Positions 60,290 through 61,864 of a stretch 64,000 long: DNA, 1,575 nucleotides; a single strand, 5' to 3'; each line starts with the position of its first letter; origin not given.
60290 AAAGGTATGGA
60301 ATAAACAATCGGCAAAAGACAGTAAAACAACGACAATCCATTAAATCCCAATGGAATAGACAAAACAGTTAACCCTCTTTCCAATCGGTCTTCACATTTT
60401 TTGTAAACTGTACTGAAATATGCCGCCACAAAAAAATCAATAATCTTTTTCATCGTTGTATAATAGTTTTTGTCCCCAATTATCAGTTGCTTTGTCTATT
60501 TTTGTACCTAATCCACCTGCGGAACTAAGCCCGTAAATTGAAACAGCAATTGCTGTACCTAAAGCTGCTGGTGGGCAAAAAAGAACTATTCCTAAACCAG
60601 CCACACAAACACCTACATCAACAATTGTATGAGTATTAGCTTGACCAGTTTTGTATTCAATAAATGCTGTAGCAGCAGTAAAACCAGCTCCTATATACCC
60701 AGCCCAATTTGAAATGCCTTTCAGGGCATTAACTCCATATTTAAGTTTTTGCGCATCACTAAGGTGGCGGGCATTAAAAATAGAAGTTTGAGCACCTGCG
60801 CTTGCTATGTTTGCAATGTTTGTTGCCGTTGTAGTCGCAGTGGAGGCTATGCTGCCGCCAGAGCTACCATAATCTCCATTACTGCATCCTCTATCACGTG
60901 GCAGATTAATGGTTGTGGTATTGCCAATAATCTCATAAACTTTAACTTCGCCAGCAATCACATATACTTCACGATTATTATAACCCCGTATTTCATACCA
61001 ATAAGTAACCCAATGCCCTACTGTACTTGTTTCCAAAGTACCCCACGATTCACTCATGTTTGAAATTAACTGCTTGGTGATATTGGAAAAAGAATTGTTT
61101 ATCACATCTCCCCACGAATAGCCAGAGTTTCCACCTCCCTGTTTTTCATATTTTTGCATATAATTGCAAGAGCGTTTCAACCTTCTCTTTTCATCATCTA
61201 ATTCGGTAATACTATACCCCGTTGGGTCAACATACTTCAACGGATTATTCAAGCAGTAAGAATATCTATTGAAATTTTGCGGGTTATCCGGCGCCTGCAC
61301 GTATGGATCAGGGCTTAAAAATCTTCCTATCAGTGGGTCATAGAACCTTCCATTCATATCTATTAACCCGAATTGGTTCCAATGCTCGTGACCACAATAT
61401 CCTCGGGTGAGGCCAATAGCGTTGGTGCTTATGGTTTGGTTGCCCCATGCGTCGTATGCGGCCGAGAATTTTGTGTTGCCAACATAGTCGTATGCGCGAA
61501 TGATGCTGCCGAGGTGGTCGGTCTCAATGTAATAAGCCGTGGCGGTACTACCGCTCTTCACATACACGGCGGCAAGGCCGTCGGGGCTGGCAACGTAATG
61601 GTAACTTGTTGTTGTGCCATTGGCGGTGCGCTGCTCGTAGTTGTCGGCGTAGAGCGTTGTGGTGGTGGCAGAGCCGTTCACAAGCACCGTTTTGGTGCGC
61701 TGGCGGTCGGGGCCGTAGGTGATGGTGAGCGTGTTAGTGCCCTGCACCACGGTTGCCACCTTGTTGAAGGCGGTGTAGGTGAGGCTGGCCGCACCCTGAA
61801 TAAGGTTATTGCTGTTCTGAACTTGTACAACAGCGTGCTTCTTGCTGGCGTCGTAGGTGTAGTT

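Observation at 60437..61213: Rhs toxin tip looks like a membrane-inserting Gly/Ala-zipper domain, not a known enzyme, making it a candidate new pore-forming effector family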

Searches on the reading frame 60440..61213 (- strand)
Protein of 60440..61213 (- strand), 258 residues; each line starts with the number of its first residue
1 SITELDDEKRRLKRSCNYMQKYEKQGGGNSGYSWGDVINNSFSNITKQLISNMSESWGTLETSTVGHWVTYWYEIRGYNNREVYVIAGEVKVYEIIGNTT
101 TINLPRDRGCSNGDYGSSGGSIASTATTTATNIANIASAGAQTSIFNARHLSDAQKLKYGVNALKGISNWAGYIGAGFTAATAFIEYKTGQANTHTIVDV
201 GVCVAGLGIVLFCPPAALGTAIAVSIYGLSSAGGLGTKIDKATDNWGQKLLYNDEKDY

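Call 3: search_protein_families(library=pfam, proteins=[window:60440-61213:-], max_evalue=1)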
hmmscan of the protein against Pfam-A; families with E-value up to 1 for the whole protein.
seq(258 aa): 0 families

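Call 4: search_protein_families(library=ncbifam, proteins=[window:60440-61213:-], max_evalue=1)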
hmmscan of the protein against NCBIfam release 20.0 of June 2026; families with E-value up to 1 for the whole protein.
seq(258 aa): 1 family
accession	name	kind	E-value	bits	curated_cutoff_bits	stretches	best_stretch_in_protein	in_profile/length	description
NF008849.0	PRK11886.1-4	equivalog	0.052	12.6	474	1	43-95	236-288/320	bifunctional biotin--[acetyl-CoA-carboxylase] ligase/biotin operon repressor BirA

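Call 5: find_homologous_proteins(query=window:60440-61213:-, max_evalue=0.01)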
Query seq(258 aa) (258 aa): 4 proteins with E <= 0.01 among 2413 candidates.
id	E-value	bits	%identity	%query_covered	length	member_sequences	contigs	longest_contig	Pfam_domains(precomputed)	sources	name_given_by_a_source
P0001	3.4e-49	186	64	47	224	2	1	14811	-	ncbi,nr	ncbi:MAG: hypothetical protein IKN94_03620, partial [Salinivirgaceae bacterium]|nr:hypothetical prot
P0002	1.1e-33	135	54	57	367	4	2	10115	-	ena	-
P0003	8.5e-24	103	51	46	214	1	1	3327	-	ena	-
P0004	5.7e-20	90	47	46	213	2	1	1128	-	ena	-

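Call 6: search_solved_structures(query=window:60440-61213:-, max_evalue=10)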
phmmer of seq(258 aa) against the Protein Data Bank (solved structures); distinct sequences matched with E-value up to 10: 0.

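Call 14: find_encoding_contigs(protein=P0001, flank=8000, max_places=3)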
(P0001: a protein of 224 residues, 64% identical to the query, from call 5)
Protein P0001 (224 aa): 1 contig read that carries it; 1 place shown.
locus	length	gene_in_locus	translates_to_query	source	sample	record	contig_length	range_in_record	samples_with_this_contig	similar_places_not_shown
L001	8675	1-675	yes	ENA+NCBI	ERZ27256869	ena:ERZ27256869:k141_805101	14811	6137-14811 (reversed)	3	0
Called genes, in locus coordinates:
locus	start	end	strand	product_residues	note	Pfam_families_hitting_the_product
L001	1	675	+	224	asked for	?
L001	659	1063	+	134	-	-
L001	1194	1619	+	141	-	-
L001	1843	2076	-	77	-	-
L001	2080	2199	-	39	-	-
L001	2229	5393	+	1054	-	PF13181:TPR_8 (faint), PF13424:TPR_12 (faint), PF00515:TPR_1 (faint), PF07719:TPR_2 (faint), PF13414:TPR_11 (faint), PF13428:TPR_14 (faint)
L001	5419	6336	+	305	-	-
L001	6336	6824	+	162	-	PF13648:Lipocalin_4 (weak)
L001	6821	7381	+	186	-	PF01553:Acyltransferase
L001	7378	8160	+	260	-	PF00795:CN_hydrolase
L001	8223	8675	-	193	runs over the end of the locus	PF04542:Sigma70_r2, PF08281:Sigma70_r4_2, PF04545:Sigma70_r4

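Call 15: find_encoding_contigs(protein=P0002, flank=8000, max_places=3)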
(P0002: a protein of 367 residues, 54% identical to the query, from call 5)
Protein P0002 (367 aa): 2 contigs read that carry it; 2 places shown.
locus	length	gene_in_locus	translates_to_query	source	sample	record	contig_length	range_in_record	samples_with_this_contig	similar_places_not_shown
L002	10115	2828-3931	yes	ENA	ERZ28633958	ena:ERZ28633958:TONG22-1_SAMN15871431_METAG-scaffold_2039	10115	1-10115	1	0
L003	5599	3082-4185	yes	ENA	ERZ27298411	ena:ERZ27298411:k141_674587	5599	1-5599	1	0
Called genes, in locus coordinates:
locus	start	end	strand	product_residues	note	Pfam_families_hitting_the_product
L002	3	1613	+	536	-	?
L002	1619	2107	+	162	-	-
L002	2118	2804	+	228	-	PF20201:DUF6563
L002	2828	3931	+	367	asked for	-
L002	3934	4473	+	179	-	-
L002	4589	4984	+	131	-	-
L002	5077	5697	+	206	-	-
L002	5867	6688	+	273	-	-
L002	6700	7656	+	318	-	PF14054:DUF4249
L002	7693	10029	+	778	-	PF13715:CarbopepD_reg_2, PF07715:Plug, PF00593:TonB_dep_Rec_b-barrel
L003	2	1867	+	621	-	?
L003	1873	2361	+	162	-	-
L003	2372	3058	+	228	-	PF20201:DUF6563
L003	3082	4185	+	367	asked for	-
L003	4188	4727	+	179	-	-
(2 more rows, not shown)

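Call 16: find_encoding_contigs(protein=P0003, flank=5000, max_places=3)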
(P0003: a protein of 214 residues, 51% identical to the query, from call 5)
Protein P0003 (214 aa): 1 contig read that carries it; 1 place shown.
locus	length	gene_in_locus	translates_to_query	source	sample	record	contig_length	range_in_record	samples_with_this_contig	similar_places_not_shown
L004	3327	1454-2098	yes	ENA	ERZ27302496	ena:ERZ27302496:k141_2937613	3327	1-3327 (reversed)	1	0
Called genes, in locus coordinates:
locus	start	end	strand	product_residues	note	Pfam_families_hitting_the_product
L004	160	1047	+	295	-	-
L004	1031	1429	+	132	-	-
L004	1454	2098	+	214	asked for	-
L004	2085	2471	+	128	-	-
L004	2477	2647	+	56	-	-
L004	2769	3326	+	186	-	?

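Call 17: find_encoding_contigs(protein=P0004, flank=5000, max_places=3)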
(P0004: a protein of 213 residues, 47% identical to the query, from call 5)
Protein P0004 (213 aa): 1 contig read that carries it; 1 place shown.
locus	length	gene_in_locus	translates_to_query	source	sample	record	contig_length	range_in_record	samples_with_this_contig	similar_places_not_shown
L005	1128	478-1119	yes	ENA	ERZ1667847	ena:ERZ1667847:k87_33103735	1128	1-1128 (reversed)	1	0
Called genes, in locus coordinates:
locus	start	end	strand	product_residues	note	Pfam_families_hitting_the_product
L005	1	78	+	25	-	?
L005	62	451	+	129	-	-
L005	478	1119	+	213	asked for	-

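Call 28: search_solved_structures(query=A4, max_evalue=10, show_alignments=2)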
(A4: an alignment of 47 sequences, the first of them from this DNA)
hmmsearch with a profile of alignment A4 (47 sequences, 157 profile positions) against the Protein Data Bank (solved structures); distinct sequences matched with E-value up to 10: 7.
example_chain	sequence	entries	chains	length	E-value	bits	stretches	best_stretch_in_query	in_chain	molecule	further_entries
1k3b_C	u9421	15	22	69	0.57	13.2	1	116-147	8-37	dipeptydil-peptidase I heavy chain | Dipeptidyl-peptidase 1 | DIPEPTIDYL PEPTIDASE 1 LIGHT CHAIN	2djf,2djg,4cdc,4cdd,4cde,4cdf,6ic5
4oel_B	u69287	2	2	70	0.59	13.2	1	116-147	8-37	Dipeptidyl peptidase 1 Light chain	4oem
8j2m_A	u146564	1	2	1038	1.3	12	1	114-140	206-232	Na+/H+ antiporter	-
8iwo_A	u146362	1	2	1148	1.4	11.9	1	114-140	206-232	OsSOS1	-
6thk_A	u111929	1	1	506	2.2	11.3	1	19-128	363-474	Pyocin S5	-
7y3e_A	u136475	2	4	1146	9.4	9.3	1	115-137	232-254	Sodium/hydrogen exchanger 7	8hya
8jd9_A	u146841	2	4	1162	9.9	9.2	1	115-137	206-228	Sodium/hydrogen exchanger 7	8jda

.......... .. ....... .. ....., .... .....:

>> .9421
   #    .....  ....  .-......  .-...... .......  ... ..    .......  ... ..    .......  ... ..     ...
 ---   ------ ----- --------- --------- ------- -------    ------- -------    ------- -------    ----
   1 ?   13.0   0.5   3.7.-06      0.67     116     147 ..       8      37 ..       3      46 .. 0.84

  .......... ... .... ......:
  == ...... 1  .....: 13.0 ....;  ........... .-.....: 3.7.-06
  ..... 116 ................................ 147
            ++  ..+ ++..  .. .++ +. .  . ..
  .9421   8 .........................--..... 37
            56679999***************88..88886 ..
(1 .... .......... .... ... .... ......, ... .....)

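Call 35: predict_structure(alignment_id=A4)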
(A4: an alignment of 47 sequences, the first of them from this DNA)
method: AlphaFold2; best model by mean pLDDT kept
length: 258 residues; sequences in the alignment: 47
mean_pLDDT: 61.9   pTM: 0.47
mean pLDDT of the five models: 61.9, 61.4, 61.2, 56.3, 56.0
residues with pLDDT >= 90: 36; 70-90: 63; 50-70: 61; < 50: 98
segments of 3 or more residues with pLDDT < 50: 1-3, 15-24, 26-35, 37-42, 45-78, 87-90, 99-121, 123-128
pLDDT, mean of each block of 10 residues (from residue 1): 49 48 44 45 47 41 37 42 51 54 37 40 48 53 58 73 70 82 92 93 86 81 82 88 93 79
secondary structure, 60 per line:
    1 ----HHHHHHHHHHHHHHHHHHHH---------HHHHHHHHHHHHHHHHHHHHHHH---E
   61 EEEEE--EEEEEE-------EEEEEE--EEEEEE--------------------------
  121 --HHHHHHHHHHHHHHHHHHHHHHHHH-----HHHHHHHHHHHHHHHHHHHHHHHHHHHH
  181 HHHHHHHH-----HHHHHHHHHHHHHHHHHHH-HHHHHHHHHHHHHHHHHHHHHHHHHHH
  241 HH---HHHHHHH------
elements in order: H5-24 H34-56 E60-65 E68-73 E81-86 E89-94 H123-147 H153-188 H194-212 H214-242 H246-252

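Call 38: search_protein_families(library=pfam, proteins=[L004:160-1047:+], max_evalue=0.01)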
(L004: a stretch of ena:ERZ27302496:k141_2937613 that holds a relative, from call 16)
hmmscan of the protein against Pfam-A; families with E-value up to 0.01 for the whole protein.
L004:160-1047:+ (295 aa): 0 families

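Call 39: fold_search(model_id=the predicted structure, library=pdb)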
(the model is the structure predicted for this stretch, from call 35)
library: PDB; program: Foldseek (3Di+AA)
matches with E <= 10: 80; with E <= 0.001: 0
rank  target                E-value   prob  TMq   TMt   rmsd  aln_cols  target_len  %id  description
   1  9dct_D                1.4e+00  0.13  0.12  0.13  13.3        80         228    9  Structure of the TelB-associated type VII secretion system chaperone SIR_0178 (released 2025-11-05)
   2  6uuj_K                1.8e+00  0.08  0.18  0.24  22.5       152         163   18  Structure of PE5-PPE4-EspG3 complex from the type VII (ESX-3) secretion system, space group P212121 (released 2020-01-29)
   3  6uuj_H                1.8e+00  0.08  0.17  0.24  22.2       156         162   17  Structure of PE5-PPE4-EspG3 complex from the type VII (ESX-3) secretion system, space group P212121 (released 2020-01-29)
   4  3waq                  2.0e+00  0.13  0.18  0.31   9.7       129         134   12  Hemerythrin-like domain of DcrH I119E mutant (met) (released 2014-03-19)
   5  7xge_E                2.2e+00  0.14  0.25  0.35   8.6       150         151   13  Crystal structure of MCL-1 in complex with computationally designed inhibitor protein (released 2022-07-20)
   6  7ui9_t                2.2e+00  0.13  0.11  0.13  11.5        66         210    9  Core Mediator-PICearly (Copy A) (released 2023-02-15)
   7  2hzm_G                2.8e+00  0.16  0.12  0.15   9.9        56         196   12  Structure of the Mediator head subcomplex Med18/20 (released 2006-09-12)
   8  4jav_A                3.4e+00  0.15  0.18  0.18   4.9        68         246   16  Structural basis of a rationally rewired protein-protein interface (HK853wt and RR468mutant V13P, L14I, I17M and N21V) (released 2013-09-04)
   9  9div_H                3.4e+00  0.10  0.18  0.30   9.0       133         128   17  The crystal structure of de novo designed ChuA binding protein C8 (released 2025-05-21)
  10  8cih_A                3.4e+00  0.05  0.15  0.19  13.4       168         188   15  Structure of FL CINP (released 2024-02-21)
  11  6tmg_L                3.4e+00  0.02  0.13  0.15  24.8       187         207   12  Cryo-EM structure of Toxoplasma gondii mitochondrial ATP synthase dimer, membrane region model (released 2020-12-16)
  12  9dir_A                3.6e+00  0.41  0.35  0.64   4.8       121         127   13  Cryo-EM structure of the heme/hemoglobin transporter ChuA, in complex with de novo designed binder G7 (released 2025-05-21)
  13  7xge_C                3.6e+00  0.07  0.20  0.27  17.9       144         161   15  Crystal structure of MCL-1 in complex with computationally designed inhibitor protein (released 2022-07-20)
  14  4x0r_A                3.6e+00  0.07  0.22  0.25  11.3       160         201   12  Crystal structure of human MxB stalk domain (released 2014-12-10)
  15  7xge_A                3.8e+00  0.08  0.23  0.33  19.4       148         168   15  Crystal structure of MCL-1 in complex with computationally designed inhibitor protein (released 2022-07-20)
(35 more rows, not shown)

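Call 43: search_protein_families(library=pfam, alignment_id=A4, max_evalue=1)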
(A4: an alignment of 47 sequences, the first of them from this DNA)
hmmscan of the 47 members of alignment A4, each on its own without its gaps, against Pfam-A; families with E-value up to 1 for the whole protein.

A. member 1, seq(258 aa): 0 families

B. families by the number of members that match (of 47 scanned): 29 families (the first 25 are shown)
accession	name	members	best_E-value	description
PF04956.18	TrbC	3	0.028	TrbC/VIRB2 pilin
PF01024.24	Colicin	2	0.004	Colicin pore forming domain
PF11239.13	DUF3040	2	0.081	Protein of unknown function (DUF3040)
PF14930.12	Qn_am_d_aII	2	0.097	Quinohemoprotein amine dehydrogenase, alpha subunit domain II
PF20721.2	C19orf12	2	0.75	C19orf12-like protein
PF22169.1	AP205_coat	1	0.0031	AP205 coat protein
PF12920.12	TcdA_TcdB_pore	1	0.022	TcdA/TcdB pore forming domain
PF01618.21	MotA_ExbB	1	0.061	MotA/TolQ/ExbB proton channel family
PF22832.1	PsaO_TMD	1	0.09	PsaO transmembrane domain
PF14340.12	DUF4395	1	0.094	Domain of unknown function (DUF4395)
PF09574.15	DUF2374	1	0.094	Protein of unknown function (Duf2374)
PF12637.14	TSCPD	1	0.096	TSCPD domain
PF14079.11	DUF4260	1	0.1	Domain of unknown function (DUF4260)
PF18886.6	DUF5649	1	0.1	Repeats of unknown function (DUF5649)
PF23161.1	HTH_RNase_II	1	0.15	Double HTH domain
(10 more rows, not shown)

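Call 45: search_solved_structures(query=A4, max_evalue=10, show_alignments=5)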
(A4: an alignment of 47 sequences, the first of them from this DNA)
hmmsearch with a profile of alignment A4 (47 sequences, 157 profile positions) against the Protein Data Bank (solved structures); distinct sequences matched with E-value up to 10: 7.
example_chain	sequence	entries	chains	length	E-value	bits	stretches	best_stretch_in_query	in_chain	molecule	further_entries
1k3b_C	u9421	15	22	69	0.57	13.2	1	116-147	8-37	dipeptydil-peptidase I heavy chain | Dipeptidyl-peptidase 1 | DIPEPTIDYL PEPTIDASE 1 LIGHT CHAIN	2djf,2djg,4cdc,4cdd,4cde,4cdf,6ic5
4oel_B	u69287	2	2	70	0.59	13.2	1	116-147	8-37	Dipeptidyl peptidase 1 Light chain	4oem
8j2m_A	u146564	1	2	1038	1.3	12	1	114-140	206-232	Na+/H+ antiporter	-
8iwo_A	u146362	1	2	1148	1.4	11.9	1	114-140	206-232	OsSOS1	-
6thk_A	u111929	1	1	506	2.2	11.3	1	19-128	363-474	Pyocin S5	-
7y3e_A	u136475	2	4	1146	9.4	9.3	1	115-137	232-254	Sodium/hydrogen exchanger 7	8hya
8jd9_A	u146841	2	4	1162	9.9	9.2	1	115-137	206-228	Sodium/hydrogen exchanger 7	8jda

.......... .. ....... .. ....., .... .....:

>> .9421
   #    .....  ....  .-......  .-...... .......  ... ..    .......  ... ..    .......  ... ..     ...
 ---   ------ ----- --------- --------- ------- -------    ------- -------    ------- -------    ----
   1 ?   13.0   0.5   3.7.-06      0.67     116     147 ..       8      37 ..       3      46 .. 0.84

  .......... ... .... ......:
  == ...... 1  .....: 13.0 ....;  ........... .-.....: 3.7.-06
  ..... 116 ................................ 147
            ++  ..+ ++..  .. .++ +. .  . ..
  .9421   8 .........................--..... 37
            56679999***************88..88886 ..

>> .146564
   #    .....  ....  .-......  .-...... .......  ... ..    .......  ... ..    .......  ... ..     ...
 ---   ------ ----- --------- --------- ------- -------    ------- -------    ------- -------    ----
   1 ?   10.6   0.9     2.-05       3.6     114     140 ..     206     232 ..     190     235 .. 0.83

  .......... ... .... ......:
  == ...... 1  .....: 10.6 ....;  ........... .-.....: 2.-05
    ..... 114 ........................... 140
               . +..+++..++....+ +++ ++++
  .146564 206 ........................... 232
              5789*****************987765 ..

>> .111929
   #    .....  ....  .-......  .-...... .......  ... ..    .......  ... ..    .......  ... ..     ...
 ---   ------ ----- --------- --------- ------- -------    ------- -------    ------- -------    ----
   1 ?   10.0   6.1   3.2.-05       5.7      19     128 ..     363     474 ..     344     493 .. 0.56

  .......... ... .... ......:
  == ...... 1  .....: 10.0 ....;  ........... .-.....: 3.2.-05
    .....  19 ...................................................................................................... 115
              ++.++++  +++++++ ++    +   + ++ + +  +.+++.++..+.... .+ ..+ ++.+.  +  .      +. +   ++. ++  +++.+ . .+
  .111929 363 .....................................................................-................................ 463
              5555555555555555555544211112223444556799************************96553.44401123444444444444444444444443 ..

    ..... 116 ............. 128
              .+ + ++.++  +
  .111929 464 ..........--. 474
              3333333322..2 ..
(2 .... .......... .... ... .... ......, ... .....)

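Call 59: search_protein_families(library=ncbifam, proteins=[L002:3934-4473:+], max_evalue=0.01)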
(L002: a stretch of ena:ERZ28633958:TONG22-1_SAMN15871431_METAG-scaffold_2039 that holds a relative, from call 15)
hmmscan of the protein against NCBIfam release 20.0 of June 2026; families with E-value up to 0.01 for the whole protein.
L002:3934-4473:+ (179 aa): 1 family
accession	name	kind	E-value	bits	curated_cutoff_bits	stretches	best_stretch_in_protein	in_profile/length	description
TIGR01495.1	ETRAMP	paralog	0.0059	16.6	32.75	0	112-175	14-78/85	ETRAMP family protein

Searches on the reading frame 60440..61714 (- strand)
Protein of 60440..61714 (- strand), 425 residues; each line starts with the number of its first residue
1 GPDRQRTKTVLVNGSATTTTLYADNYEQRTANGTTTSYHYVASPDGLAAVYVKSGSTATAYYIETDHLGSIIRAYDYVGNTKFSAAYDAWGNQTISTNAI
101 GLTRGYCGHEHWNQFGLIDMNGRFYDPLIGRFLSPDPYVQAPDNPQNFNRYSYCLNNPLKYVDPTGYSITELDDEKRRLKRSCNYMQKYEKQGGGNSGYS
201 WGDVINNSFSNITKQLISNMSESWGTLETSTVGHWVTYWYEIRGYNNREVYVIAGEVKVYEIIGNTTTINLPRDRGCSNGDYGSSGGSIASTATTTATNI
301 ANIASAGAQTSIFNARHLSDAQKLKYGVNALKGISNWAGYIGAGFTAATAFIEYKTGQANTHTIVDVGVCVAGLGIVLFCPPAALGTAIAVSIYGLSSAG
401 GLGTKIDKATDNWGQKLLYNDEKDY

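Call 94: search_solved_structures(query=window:60440-61714:-, max_evalue=0.001)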
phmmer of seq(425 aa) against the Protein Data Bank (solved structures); distinct sequences matched with E-value up to 0.001: 6.
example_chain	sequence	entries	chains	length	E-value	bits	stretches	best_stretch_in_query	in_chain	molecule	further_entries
8h8a_A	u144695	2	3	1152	9.2e-10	41.3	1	26-167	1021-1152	Putative Rhs-family protein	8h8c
8h8b_A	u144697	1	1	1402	1.4e-09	40.7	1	26-171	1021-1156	Putative Rhs-family protein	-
8cp6_B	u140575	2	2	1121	5.1e-05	25.7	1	49-166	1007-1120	Toxin protein Tse5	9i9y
7q97_A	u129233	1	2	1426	0.00011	24.6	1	64-169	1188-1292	Rhs family protein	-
8fjp_A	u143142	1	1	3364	0.00014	24.2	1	67-167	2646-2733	salivary gland surface protein 1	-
9on3_A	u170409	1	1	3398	0.00051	22.4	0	60-167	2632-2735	SGS4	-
